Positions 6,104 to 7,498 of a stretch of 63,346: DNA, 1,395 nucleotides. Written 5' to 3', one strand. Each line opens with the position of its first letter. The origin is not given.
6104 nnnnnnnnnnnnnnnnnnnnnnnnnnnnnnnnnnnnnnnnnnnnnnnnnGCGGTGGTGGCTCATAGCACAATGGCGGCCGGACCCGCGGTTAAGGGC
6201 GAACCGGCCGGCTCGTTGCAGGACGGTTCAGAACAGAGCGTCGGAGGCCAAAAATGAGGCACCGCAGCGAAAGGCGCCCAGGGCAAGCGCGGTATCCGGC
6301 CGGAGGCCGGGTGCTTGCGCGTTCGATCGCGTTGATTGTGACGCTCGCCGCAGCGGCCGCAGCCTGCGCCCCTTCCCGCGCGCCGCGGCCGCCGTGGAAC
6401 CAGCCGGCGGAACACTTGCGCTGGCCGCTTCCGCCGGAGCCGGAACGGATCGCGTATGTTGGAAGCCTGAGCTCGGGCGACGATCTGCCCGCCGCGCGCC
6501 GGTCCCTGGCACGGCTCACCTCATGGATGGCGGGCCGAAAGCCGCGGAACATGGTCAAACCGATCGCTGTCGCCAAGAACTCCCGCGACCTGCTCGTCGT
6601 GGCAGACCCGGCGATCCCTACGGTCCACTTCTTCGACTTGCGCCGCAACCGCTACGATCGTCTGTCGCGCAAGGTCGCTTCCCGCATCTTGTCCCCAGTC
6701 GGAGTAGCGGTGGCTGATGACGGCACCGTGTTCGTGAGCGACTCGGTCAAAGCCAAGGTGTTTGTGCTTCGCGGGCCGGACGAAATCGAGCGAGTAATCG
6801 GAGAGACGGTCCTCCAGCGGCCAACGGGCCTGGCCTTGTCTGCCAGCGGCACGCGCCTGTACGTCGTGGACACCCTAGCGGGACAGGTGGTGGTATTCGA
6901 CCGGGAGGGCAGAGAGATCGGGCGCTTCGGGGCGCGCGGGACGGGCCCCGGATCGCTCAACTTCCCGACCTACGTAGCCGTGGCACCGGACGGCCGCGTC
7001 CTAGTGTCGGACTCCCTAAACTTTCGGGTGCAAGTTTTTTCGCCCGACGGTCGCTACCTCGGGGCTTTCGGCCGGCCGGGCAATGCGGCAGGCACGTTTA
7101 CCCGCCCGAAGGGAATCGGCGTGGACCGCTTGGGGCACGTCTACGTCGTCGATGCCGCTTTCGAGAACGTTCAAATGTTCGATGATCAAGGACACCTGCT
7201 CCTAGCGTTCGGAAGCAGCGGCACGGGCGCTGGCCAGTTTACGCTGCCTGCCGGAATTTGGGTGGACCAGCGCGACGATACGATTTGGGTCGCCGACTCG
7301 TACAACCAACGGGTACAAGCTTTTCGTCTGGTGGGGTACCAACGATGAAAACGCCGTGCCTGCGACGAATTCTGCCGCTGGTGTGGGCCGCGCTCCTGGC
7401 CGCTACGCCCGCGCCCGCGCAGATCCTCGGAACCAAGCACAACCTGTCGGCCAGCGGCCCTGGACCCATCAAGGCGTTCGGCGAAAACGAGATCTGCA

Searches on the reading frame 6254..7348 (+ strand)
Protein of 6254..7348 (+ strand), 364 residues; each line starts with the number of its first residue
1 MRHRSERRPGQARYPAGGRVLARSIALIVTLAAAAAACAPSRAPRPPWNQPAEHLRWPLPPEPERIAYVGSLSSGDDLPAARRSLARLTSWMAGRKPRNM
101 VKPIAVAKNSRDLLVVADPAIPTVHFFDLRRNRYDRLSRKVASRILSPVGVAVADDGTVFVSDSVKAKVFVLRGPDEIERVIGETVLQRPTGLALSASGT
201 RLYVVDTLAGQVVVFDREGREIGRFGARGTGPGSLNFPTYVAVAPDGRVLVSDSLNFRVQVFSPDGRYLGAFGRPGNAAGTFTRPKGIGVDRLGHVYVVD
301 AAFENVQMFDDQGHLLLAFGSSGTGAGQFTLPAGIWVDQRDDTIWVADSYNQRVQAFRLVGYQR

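Call 20: search_protein_families(library=pfam, proteins=[window:6254-7348:+], max_evalue=0.0001)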
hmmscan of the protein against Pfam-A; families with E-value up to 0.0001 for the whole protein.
window:6254-7348:+ (364 aa): 5 families
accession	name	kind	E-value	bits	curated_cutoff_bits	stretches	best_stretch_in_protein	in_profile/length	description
PF01436.27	NHL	-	1.9e-26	91.2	20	2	329-357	1-28/28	NHL repeat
PF17170.10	DUF5128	-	2.5e-19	70.1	22.9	1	295-363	55-123/321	6-bladed beta-propeller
PF25021.1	TEN_NHL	-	6.7e-10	38.9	27.1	0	281-323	140-180/357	Teneurin NHL domain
PF08450.18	SGL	-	2.5e-09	37.6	26.3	1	167-271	115-219/246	SMP-30/Gluconolactonase/LRE-like region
PF01731.26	Arylesterase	-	2.1e-07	31.5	21.3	0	139-173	47-82/86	Arylesterase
